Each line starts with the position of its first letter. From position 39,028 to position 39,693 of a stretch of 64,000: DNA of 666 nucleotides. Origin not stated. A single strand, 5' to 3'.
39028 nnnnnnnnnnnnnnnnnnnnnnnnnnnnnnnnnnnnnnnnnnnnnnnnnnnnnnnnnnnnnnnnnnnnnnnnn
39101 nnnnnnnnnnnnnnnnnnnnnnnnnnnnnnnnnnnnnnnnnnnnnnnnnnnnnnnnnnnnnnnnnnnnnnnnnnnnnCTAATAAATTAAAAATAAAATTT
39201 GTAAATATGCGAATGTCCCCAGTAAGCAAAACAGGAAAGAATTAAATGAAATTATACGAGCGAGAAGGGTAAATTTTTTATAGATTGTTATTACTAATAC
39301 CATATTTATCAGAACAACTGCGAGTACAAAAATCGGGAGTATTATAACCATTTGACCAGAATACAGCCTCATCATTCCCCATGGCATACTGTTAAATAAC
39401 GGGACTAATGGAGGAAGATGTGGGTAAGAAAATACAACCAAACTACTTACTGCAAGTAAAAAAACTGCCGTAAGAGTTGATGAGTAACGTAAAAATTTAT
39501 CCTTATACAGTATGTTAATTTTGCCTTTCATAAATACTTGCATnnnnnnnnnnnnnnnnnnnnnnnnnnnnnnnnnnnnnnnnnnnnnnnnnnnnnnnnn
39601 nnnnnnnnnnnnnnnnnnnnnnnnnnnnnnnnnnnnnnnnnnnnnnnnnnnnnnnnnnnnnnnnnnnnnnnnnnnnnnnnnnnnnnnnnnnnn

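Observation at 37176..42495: DPPR-synthase-like UbiA enzyme + WecA-like GT4 + GT-C + processive GT2: a polyprenyl-phosphate glycopolymer locus paralleling the mycobacterial arabinogalactan cluster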

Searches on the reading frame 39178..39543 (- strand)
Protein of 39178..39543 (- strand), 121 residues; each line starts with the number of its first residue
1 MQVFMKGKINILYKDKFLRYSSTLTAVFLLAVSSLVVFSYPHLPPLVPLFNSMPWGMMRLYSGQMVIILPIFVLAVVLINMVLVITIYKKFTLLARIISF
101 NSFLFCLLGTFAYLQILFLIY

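Call 3: search_protein_families(library=pfam, proteins=[window:39178-39543:-], max_evalue=0.01)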
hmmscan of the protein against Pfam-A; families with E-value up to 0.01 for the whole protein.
window:39178-39543:- (121 aa): 0 families

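Call 4: search_protein_families(library=ncbifam, proteins=[window:39178-39543:-], max_evalue=0.01)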
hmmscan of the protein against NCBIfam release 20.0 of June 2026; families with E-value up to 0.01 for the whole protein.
window:39178-39543:- (121 aa): 0 families

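Call 48: search_protein_families(library=pfam, proteins=[window:39178-39543:-], max_evalue=10)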
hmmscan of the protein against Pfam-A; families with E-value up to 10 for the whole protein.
window:39178-39543:- (121 aa): 0 families
